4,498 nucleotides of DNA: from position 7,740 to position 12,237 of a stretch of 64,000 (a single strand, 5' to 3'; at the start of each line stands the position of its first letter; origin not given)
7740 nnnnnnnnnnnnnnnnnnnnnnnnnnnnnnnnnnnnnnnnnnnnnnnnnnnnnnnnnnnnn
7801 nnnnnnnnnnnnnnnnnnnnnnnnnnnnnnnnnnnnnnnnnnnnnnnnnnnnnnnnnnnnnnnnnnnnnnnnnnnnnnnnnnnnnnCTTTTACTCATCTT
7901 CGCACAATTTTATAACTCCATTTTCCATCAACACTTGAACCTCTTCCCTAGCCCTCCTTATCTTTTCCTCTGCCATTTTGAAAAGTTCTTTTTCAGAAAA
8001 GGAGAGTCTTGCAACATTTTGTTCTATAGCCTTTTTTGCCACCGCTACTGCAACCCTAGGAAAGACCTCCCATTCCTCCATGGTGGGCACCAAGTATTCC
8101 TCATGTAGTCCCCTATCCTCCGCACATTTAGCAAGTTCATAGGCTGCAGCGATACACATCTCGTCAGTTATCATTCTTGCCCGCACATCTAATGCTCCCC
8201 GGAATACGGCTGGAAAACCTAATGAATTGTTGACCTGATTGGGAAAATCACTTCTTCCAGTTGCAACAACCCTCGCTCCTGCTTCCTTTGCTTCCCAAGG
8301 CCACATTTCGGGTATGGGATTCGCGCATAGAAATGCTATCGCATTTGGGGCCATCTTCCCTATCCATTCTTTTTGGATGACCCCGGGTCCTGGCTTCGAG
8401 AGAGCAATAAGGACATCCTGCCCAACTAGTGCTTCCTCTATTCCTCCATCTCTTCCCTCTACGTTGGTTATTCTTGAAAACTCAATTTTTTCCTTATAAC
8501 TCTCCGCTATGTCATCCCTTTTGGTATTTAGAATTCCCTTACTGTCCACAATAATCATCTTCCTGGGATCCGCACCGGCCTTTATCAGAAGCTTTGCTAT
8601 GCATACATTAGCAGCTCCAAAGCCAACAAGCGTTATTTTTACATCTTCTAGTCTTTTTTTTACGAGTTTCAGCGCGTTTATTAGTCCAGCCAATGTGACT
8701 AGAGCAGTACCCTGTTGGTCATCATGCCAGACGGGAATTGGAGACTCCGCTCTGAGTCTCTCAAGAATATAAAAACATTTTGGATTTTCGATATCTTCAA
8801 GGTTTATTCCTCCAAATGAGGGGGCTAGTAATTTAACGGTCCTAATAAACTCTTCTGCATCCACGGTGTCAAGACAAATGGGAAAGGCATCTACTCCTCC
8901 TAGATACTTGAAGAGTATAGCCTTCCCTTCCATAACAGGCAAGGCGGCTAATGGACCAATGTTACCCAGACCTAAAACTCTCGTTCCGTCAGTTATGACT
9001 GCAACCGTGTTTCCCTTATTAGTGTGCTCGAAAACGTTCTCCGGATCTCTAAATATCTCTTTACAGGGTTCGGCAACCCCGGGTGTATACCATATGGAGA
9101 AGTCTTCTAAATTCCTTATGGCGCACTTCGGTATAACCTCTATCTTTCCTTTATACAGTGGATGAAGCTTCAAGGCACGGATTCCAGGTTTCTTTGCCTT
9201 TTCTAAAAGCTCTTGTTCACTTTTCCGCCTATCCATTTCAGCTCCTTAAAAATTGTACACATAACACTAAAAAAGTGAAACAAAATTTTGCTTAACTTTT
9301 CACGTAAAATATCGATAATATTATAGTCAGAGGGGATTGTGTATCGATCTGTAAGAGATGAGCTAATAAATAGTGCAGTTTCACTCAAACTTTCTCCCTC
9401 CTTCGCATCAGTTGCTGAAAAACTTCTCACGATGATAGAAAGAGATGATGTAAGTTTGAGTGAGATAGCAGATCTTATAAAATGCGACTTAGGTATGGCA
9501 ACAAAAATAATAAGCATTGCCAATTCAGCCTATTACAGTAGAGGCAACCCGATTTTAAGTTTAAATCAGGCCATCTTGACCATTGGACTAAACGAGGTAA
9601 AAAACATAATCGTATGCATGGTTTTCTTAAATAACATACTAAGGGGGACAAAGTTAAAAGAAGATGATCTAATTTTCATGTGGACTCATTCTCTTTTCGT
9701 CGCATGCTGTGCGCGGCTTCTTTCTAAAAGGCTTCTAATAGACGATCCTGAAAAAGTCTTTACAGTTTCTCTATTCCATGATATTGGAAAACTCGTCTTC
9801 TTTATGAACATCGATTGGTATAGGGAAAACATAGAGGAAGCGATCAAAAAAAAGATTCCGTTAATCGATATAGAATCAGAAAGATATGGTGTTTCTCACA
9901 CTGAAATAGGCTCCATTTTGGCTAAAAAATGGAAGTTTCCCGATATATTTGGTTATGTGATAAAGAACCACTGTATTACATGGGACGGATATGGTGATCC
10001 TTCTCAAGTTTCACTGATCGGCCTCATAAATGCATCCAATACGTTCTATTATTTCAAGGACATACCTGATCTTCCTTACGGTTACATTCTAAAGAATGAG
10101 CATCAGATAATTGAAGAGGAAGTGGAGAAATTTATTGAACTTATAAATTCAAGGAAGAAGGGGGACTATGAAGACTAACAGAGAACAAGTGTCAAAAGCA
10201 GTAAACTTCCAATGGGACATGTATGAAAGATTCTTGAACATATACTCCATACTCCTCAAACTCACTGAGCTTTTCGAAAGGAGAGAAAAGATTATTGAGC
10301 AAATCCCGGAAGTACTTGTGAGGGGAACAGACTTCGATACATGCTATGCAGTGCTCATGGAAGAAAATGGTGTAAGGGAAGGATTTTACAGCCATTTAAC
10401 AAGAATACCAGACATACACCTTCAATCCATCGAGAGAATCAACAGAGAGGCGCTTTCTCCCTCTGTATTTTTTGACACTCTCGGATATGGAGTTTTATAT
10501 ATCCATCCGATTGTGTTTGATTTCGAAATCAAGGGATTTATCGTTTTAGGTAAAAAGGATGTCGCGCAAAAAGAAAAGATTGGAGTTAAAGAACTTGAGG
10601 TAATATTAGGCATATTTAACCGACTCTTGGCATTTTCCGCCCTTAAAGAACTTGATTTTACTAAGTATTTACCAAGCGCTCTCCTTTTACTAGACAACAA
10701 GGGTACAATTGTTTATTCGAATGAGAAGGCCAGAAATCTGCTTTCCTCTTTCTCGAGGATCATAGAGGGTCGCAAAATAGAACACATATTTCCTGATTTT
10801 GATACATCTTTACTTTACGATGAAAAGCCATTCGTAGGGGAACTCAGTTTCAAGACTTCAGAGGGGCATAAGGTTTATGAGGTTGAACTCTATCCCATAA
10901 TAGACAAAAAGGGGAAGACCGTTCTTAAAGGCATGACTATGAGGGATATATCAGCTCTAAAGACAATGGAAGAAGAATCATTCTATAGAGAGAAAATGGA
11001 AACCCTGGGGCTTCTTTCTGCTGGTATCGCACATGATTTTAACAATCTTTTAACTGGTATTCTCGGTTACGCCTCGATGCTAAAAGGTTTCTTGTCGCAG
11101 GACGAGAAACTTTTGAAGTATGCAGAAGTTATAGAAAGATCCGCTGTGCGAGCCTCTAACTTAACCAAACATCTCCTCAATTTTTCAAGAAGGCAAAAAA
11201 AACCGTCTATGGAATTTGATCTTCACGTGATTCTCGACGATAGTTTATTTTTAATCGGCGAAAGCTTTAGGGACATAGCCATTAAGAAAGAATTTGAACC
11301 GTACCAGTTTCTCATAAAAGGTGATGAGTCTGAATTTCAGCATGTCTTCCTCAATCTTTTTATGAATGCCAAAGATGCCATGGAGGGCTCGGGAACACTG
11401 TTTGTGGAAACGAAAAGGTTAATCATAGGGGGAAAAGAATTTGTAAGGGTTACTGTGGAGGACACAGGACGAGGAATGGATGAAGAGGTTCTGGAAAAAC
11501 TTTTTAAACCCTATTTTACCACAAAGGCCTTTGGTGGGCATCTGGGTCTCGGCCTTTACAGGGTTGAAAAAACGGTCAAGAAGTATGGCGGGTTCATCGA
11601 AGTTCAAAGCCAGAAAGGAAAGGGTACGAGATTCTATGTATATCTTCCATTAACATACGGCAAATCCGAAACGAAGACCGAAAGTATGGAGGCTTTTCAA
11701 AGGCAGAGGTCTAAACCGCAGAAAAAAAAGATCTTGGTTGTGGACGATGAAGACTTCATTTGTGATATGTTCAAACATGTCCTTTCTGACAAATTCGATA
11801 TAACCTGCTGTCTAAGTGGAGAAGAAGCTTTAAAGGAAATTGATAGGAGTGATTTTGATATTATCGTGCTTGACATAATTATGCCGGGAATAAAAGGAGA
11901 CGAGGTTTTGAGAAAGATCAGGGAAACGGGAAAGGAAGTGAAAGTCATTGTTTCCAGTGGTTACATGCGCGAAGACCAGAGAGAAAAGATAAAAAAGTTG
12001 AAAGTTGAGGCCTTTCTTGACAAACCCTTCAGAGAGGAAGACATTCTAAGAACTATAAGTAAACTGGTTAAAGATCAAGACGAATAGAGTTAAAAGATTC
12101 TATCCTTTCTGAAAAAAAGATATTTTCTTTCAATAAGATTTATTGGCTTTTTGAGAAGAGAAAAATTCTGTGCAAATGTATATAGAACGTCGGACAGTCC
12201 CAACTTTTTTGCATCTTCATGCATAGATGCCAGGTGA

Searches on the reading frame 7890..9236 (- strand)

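Call 88: search_protein_families(library=pfam, proteins=[window:7890-9236:-], max_evalue=0.00001)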
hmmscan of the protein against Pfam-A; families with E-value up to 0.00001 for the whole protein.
window:7890-9236:- (448 aa): 2 families
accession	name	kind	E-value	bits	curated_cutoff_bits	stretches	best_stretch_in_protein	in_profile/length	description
PF00390.24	malic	-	7.6e-32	111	23.1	1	30-162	2-182/182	Malic enzyme, N-terminal domain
PF03949.21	Malic_M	-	1.5e-23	83.9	23.5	2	325-404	178-258/258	Malic enzyme, NAD binding domain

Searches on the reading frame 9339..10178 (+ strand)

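Call 88: search_protein_families(library=pfam, proteins=[window:9339-10178:+], max_evalue=0.00001)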
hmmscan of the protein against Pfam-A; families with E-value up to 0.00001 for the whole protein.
window:9339-10178:+ (279 aa): 2 families
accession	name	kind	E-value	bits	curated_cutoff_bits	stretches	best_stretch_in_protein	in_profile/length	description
PF08668.18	HDOD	-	9.1e-46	156.3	22.9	1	20-211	2-193/196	HDOD domain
PF01966.28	HD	-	7e-10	39.6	22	1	115-223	2-93/116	HD domain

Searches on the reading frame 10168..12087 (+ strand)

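Call 88: search_protein_families(library=pfam, proteins=[window:10168-12087:+], max_evalue=0.00001)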
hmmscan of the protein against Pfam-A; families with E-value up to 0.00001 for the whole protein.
window:10168-12087:+ (639 aa): 3 families
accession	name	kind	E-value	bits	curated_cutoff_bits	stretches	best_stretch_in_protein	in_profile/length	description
PF02518.31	HATPase_c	-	3.4e-22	79.4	26.4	1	385-496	1-110/111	Histidine kinase-, DNA gyrase B-, and HSP90-like ATPase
PF00072.30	Response_reg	-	2.2e-21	76.6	30.2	1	522-630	1-110/111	Response regulator receiver domain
PF00512.31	HisKA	-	1.5e-12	47.8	26.9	1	281-343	3-64/66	His Kinase A (phospho-acceptor) domain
